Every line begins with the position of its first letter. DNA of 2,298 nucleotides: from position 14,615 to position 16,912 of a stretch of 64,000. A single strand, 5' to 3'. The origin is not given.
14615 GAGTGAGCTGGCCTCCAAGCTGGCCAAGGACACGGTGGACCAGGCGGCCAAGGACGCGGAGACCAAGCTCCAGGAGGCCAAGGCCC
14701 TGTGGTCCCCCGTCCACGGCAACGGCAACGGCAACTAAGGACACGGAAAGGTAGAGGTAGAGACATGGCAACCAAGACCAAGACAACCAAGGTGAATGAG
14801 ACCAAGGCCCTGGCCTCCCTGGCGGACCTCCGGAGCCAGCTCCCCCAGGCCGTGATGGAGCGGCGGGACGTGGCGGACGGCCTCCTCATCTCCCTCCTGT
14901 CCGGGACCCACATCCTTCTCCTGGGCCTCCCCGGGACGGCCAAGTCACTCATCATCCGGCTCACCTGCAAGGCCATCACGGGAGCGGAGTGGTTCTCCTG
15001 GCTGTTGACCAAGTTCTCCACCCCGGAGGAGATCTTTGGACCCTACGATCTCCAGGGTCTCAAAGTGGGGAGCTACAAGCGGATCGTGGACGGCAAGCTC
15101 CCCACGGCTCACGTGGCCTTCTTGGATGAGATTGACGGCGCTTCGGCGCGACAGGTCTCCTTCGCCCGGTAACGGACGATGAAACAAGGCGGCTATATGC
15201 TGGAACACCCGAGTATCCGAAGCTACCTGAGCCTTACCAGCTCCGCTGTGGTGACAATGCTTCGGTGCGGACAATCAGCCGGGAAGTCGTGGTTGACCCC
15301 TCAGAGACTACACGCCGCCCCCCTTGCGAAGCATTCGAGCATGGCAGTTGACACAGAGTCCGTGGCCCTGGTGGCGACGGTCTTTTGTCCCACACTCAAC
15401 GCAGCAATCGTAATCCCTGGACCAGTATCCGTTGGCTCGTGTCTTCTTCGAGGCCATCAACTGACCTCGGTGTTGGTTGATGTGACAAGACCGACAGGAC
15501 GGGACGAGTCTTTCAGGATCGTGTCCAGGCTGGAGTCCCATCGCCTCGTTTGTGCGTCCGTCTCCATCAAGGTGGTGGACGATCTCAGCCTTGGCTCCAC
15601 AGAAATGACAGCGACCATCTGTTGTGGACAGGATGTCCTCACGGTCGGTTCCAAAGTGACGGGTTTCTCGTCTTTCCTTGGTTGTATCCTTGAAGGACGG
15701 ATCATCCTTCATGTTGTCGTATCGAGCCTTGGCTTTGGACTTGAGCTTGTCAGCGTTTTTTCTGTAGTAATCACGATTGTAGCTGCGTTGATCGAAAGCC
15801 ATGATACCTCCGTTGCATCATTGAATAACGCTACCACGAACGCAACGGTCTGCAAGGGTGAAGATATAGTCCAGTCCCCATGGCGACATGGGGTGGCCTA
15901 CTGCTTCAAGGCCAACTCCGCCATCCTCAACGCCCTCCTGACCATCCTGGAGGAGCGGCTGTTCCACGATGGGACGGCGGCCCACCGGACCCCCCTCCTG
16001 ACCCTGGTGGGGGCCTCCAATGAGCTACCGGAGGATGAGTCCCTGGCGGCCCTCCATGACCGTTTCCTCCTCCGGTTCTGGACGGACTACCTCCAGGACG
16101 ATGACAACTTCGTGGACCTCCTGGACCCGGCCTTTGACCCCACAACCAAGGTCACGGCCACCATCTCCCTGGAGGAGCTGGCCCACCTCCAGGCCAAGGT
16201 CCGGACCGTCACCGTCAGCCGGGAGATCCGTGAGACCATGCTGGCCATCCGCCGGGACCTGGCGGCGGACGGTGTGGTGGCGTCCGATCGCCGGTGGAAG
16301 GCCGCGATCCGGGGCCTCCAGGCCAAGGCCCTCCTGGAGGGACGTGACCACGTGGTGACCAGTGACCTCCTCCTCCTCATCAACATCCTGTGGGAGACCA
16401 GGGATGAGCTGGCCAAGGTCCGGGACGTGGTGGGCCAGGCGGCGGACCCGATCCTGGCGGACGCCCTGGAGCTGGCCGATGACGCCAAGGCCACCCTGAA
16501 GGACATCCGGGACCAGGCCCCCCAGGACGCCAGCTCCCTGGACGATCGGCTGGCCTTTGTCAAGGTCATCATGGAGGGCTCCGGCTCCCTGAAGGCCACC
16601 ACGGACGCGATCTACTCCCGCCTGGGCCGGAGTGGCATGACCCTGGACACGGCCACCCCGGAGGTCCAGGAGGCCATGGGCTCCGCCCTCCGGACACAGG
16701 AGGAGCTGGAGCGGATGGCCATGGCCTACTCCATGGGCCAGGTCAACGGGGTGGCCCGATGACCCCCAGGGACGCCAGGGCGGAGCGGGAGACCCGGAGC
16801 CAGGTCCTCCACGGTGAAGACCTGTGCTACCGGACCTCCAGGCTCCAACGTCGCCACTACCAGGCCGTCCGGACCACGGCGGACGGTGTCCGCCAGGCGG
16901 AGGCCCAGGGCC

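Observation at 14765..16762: Group I intron splitting a phage MoxR/RavA AAA+ ATPase directly after Walker B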

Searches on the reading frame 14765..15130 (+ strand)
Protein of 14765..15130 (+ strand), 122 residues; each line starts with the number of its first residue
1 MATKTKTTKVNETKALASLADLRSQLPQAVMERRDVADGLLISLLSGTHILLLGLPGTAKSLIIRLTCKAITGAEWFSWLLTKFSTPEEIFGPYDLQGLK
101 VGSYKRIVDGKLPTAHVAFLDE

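Call 6: search_protein_families(library=pfam, proteins=[window:14765-15130:+], max_evalue=0.1)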
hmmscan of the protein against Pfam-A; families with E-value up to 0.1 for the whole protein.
window:14765-15130:+ (122 aa): 4 families
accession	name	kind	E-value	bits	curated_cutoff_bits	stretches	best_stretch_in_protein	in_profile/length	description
PF20030.5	bpMoxR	-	4e-26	91.8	27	1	19-122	3-105/205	MoxR domain in the MoxR-vWA-beta-propeller ternary systems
PF07728.20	AAA_5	-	1.8e-11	44.7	22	1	49-122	1-74/139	AAA domain (dynein-related subfamily)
PF00493.29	MCM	-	0.015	14.9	23.3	1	44-75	54-85/224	MCM P-loop domain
PF13191.12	AAA_16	-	0.055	14.4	32.6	1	48-83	25-59/167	AAA ATPase domain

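Call 10: search_protein_families(library=phrogs, proteins=[window:14765-15130:+], max_evalue=0.01)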
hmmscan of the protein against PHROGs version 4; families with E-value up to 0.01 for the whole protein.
window:14765-15130:+ (122 aa): 3 families
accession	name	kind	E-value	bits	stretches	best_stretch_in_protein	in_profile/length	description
phrog_19600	-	other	1.8e-27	97.3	1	15-122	49-156/447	ATPase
phrog_20895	-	other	5.3e-12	46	1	18-122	24-133/586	ATPase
phrog_26492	-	other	3.4e-11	43.3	1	20-122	22-128/618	ATPase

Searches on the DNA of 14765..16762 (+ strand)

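Call 4: search_rna_families(source=window, start=14900, end=16100, threshold=evalue, max_evalue=10, show_alignments=4)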
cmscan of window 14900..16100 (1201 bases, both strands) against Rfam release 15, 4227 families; matches with E-value up to 10: 2.
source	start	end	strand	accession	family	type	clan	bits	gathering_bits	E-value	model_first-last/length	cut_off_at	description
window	15118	15893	+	RF00028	Intron_gpI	Intron;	-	40.6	50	1.2e-08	1-253/253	no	Group I catalytic intron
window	15308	15383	+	RF01014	mir-1306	Gene; miRNA;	-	19.8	70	0.29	1-72/72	no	mir-1306 microRNA precursor family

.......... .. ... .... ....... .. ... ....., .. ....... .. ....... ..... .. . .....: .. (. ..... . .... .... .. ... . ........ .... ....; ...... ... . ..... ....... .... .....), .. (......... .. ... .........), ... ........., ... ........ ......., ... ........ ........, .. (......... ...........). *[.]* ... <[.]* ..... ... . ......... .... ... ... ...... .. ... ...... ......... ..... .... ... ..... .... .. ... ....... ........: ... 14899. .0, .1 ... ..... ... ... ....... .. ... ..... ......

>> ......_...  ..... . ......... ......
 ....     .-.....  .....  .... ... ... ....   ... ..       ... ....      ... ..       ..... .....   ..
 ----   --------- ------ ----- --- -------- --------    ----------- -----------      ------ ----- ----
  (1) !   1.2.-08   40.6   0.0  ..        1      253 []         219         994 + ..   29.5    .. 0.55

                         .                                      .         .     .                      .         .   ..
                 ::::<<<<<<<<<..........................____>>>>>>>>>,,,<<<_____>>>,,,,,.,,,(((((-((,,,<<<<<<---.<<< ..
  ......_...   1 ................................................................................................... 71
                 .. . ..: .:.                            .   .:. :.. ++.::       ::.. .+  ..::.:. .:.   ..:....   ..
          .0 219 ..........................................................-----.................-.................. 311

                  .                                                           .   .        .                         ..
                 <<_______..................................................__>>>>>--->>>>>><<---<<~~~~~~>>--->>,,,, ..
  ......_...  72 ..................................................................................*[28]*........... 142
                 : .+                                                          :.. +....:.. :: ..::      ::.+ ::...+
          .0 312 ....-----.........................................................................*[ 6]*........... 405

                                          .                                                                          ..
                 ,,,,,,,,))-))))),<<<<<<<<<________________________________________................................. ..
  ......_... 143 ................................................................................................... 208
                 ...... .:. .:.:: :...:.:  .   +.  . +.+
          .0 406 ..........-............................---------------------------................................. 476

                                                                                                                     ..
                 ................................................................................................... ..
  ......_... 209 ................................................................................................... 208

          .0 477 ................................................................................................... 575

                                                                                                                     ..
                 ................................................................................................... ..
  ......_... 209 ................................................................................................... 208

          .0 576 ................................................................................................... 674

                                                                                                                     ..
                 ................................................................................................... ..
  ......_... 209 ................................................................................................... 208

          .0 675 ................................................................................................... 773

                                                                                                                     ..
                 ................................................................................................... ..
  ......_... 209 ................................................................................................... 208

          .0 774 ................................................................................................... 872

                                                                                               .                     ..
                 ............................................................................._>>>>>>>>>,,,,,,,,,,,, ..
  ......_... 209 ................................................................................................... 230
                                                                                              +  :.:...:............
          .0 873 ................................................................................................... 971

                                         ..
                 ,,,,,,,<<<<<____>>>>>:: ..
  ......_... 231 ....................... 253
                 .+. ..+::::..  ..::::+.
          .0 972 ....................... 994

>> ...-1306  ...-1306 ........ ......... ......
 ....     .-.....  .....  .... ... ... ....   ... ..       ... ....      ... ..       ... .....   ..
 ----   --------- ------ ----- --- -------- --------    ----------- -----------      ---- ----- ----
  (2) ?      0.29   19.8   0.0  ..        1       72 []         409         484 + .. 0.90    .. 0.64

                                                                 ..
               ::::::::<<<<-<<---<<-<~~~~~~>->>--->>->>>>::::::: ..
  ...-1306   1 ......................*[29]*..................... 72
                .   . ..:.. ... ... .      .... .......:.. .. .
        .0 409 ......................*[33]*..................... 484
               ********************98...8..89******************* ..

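Call 9: search_dna_similar(query=window:14765-16762:+, collection=phages, mode=distant, max_rows=25)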
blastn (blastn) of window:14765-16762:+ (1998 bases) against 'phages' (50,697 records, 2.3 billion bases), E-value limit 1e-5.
Records with a match: 4; places in all: 4; records where one place covers at least 80% of the query: 0.
Best place of each record, by identity: 95-99% 4.
By first word of the organism name: Lactococcus 4.
By host as written in the record: Lactococcus lactis 4.
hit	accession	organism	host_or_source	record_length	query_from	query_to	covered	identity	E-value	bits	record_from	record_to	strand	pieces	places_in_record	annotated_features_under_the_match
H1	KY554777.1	Lactococcus phage LW81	Lactococcus lactis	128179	506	551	2%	97.8%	8e-12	80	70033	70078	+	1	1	none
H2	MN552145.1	Lactococcus phage P1048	Lactococcus lactis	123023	506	551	2%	97.8%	8e-12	80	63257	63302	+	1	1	none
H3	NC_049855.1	Lactococcus phage LW81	Lactococcus lactis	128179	506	551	2%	97.8%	8e-12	80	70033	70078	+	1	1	none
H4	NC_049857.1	Lactococcus phage P1048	Lactococcus lactis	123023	506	551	2%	97.8%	8e-12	80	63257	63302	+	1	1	none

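Call 11: get_annotated_region(hit=H1, flank=2500)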
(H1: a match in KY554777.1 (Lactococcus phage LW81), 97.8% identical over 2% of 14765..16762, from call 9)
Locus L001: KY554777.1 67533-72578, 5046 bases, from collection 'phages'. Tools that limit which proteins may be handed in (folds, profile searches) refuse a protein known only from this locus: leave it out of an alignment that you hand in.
description: Lactococcus phage LW81, complete genome.
organism: Lactococcus phage LW81 (NCBI taxid 1965482)
taxonomy: Viruses; Duplodnaviria; Heunggongvirae; Uroviricota; Caudoviricetes; Audreyjarvisvirus; Audreyjarvisvirus LW81
host: Lactococcus lactis; source: cheese whey; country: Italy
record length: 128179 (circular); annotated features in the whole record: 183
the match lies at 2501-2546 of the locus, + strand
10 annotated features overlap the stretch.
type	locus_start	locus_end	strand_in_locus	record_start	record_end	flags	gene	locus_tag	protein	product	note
CDS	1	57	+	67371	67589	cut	-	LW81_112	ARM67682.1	hypothetical protein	-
CDS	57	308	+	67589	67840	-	-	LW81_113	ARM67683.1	hypothetical protein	-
CDS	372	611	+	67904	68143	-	-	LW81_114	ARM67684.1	glutaredoxin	-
CDS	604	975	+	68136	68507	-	-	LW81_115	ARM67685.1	ribonucleotide reduction protein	ribonucleotide reduction protein NrdI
CDS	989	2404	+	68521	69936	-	-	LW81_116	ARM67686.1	ribonucleotide-diphosphate reductase subunit alpha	-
CDS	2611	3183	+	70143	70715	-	-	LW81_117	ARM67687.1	HNH endonuclease family protein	prophage LambdaSa2, HNH endonuclease family protein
CDS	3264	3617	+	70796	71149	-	-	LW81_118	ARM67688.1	ribonucleotide-diphosphate reductase subunit alpha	-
CDS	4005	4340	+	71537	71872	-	-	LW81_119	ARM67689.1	ribonucleotide-diphosphate reductase subunit alpha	-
CDS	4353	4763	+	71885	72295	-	-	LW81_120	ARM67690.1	hypothetical protein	-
CDS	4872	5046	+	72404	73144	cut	-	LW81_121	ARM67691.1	hypothetical protein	-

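Call 19: search_rna_families(sources=[L002, L003, L004, L005, L006, L007, L008, L009, L010, L011, L012, L013, L001], threshold=evalue, max_evalue=0.01)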
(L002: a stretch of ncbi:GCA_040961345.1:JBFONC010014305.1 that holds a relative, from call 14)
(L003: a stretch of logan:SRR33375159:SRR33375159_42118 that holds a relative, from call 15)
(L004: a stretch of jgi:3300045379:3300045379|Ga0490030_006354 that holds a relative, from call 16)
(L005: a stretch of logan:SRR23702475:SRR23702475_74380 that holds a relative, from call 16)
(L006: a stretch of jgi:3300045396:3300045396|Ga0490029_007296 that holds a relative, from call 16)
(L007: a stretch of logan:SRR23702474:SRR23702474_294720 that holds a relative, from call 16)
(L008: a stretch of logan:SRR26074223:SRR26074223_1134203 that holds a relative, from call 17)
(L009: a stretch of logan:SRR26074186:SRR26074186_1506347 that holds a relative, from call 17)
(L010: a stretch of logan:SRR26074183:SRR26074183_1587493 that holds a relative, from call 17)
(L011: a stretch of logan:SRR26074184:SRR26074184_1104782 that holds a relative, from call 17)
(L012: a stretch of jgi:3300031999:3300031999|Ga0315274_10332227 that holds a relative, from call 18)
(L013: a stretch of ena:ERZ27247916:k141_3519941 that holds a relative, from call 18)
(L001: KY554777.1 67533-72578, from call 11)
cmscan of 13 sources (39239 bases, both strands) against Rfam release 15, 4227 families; matches with E-value up to 0.01: 11.
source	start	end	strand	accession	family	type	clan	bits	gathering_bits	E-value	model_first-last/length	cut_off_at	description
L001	3605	3850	+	RF00028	Intron_gpI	Intron;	-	87.9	50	2.8e-21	1-253/253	no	Group I catalytic intron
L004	2903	3604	-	RF00028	Intron_gpI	Intron;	-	68.9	50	1.3e-15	1-253/253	no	Group I catalytic intron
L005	3189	3890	-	RF00028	Intron_gpI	Intron;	-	68.9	50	1.3e-15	1-253/253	no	Group I catalytic intron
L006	2274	2975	-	RF00028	Intron_gpI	Intron;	-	68.9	50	1.3e-15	1-253/253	no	Group I catalytic intron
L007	1126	1827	-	RF00028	Intron_gpI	Intron;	-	68.9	50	1.3e-15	1-253/253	no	Group I catalytic intron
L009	143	954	-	RF00028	Intron_gpI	Intron;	-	53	50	8e-11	1-253/253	no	Group I catalytic intron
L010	118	929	-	RF00028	Intron_gpI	Intron;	-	53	50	8e-11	1-253/253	no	Group I catalytic intron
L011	156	954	-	RF00028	Intron_gpI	Intron;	-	44.5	50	2.8e-08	12-253/253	5'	Group I catalytic intron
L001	2415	2551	+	RF00028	Intron_gpI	Intron;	-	42.7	50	9.2e-08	47-158/253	no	Group I catalytic intron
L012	886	1671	-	RF00028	Intron_gpI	Intron;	-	37.3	50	3.9e-06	1-253/253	no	Group I catalytic intron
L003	2711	3463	-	RF00028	Intron_gpI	Intron;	-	36.2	50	8.1e-06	1-253/253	no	Group I catalytic intron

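Call 83: build_rna_model(alignment_id=A1)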
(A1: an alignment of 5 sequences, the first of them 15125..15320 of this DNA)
Model R1 built from alignment A1 (5 sequences, 199 columns); structure: RNAalifold consensus.
model positions 183; base pairs 48; branch points 3; effective number of sequences 1.17; information 0.59 bits per position. Calibrated on 0.2 Mb of random sequence (short: E-values are rough).
structure used (alignment columns):
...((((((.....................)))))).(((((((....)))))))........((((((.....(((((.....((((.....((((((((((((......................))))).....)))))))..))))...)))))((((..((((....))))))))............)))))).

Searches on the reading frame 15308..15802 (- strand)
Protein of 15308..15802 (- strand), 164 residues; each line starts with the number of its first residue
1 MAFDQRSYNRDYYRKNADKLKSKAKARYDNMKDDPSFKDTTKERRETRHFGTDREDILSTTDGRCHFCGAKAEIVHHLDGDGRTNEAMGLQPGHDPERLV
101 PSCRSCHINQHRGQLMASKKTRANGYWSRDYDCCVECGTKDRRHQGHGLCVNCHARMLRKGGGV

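Call 6: search_protein_families(library=pfam, proteins=[window:15308-15802:-], max_evalue=0.1)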
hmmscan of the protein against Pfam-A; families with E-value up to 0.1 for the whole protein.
window:15308-15802:- (164 aa): 1 family
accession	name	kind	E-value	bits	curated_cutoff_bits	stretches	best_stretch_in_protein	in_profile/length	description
PF18876.6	AFF4_CHD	-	0.011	15.6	24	1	2-32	11-41/264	AFF4, C-terminal homology domain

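Call 10: search_protein_families(library=phrogs, proteins=[window:15308-15802:-], max_evalue=0.01)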
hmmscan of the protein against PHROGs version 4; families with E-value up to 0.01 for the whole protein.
window:15308-15802:- (164 aa): 8 families
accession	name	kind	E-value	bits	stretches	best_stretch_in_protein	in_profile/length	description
phrog_589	-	DNA, RNA and nucleotide metabolism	3e-05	24.8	1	19-108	46-136/179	HNH endonuclease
phrog_119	-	DNA, RNA and nucleotide metabolism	3.6e-05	23.8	1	11-122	152-266/443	HNH endonuclease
phrog_8048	-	DNA, RNA and nucleotide metabolism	6.4e-05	23.3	1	33-116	146-231/273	HNH endonuclease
phrog_4581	-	head and packaging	8.9e-05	23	1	50-123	53-121/395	terminase small subunit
phrog_4160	-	unknown function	0.00033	21.6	1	55-118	63-127/178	-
phrog_9443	-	DNA, RNA and nucleotide metabolism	0.00059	20.7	1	27-113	64-145/170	HNH endonuclease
phrog_144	-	DNA, RNA and nucleotide metabolism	0.0051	17.5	1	21-116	45-138/175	HNH endonuclease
phrog_7785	-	DNA, RNA and nucleotide metabolism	0.0069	17.4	0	36-112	43-113/147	HNH endonuclease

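Call 12: find_homologous_proteins(query=window:15308-15802:-)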
Query window:15308-15802:- (164 aa): 6 proteins with E <= 0.001 among 12 candidates.
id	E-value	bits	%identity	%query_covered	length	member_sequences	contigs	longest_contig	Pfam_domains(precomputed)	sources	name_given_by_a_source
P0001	2.0e-57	212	54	98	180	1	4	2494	-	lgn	-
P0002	9.3e-57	210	56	97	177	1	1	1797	-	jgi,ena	-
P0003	1.5e-56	209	57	92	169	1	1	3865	-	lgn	-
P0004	2.3e-55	205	59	93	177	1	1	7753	-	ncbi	-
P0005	1.4e-51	193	54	93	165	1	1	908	-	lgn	-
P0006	1.0e-30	125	48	74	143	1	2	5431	-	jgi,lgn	jgi:hypothetical protein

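Call 14: find_encoding_contigs(protein=P0004, flank=4000)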
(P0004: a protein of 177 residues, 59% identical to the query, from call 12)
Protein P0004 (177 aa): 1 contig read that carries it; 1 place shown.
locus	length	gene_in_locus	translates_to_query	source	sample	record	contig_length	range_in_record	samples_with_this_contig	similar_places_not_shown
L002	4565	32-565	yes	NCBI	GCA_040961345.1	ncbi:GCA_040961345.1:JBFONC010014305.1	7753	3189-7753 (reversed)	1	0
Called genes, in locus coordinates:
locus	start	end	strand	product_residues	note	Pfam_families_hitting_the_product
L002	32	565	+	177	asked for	-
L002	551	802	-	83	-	-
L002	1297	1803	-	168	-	-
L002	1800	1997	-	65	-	-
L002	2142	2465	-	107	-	PF13560:HTH_31, PF12844:HTH_19, PF01381:HTH_3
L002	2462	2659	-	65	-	-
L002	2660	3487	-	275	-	-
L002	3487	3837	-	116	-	-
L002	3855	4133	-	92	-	-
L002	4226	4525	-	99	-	-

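Call 15: find_encoding_contigs(protein=P0003, flank=4000)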
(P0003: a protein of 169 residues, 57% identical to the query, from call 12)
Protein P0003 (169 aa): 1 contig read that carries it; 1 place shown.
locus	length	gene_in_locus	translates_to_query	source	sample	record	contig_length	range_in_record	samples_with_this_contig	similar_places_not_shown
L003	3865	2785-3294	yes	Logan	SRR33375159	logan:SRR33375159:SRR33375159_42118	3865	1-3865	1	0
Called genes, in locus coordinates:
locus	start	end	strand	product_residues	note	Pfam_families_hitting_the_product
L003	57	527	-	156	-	-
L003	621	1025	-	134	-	-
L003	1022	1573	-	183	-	PF22653:DUF7007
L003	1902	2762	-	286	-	PF07728:AAA_5 (faint), PF20030:bpMoxR, PF17868:AAA_lid_8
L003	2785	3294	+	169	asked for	-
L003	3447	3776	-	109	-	PF20030:bpMoxR, PF01078:Mg_chelatase (weak), PF13191:AAA_16 (weak), PF07728:AAA_5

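Call 16: find_encoding_contigs(protein=P0006, flank=5000)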
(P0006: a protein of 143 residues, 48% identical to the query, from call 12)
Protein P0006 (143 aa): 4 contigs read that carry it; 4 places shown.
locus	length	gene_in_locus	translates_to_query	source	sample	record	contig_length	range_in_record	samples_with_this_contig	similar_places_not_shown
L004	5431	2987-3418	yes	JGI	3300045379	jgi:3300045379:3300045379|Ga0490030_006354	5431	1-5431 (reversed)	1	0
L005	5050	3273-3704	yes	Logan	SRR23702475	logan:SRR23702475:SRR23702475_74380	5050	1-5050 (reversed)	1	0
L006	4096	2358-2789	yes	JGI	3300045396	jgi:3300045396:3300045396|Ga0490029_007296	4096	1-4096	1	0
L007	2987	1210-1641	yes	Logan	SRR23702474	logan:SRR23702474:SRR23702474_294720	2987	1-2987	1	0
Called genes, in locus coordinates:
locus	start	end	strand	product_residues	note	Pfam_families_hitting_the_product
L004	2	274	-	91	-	?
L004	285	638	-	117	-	PF26095:CC_Bre1 (weak)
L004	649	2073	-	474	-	PF13519:VWA_2 (faint)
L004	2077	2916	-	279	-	PF20030:bpMoxR, PF17868:AAA_lid_8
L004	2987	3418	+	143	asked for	-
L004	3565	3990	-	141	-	PF20030:bpMoxR, PF07728:AAA_5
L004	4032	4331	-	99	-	-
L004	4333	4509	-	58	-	-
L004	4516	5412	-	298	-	-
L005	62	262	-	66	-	-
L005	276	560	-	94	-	-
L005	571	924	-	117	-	PF26095:CC_Bre1 (weak)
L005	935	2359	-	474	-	PF13519:VWA_2 (faint)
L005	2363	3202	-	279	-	PF20030:bpMoxR, PF17868:AAA_lid_8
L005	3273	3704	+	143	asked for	-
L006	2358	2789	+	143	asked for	-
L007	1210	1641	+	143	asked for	-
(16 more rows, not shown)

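Call 17: find_encoding_contigs(protein=P0001, flank=3000)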
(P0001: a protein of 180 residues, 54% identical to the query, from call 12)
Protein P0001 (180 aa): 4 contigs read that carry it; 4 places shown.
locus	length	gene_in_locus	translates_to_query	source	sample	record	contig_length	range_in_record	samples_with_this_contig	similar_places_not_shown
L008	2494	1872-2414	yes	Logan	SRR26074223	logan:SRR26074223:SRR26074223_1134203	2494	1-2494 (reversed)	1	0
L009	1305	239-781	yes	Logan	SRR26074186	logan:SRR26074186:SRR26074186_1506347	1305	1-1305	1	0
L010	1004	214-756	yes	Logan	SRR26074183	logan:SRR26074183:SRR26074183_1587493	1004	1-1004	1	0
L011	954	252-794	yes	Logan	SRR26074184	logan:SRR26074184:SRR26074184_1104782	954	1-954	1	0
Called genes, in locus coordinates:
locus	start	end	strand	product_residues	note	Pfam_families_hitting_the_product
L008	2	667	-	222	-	?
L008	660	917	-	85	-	-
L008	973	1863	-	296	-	PF07728:AAA_5 (weak), PF20030:bpMoxR, PF17868:AAA_lid_8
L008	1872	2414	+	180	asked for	-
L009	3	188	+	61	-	?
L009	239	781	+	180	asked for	-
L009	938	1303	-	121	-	?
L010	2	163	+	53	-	?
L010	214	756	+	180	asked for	-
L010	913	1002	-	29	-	?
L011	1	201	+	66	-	?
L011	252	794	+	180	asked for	-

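Call 18: find_encoding_contigs(protein=P0002, flank=3000)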
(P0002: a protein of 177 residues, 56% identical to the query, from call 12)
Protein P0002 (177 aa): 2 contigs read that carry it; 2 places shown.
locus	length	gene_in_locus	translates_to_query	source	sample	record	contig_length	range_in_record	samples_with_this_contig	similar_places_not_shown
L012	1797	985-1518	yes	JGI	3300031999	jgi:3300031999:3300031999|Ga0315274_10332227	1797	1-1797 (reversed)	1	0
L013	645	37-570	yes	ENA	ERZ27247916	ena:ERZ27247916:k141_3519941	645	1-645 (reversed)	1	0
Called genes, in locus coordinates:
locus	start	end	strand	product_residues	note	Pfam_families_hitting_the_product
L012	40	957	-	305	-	PF20030:bpMoxR, PF17868:AAA_lid_8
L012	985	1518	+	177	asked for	-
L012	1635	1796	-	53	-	?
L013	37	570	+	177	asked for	-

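Call 81: search_dna_similar(query=window:15311-15802:-, collection=phages, mode=protein, max_evalue=0.000001, max_rows=25)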
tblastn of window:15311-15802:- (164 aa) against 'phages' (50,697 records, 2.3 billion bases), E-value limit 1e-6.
No match.
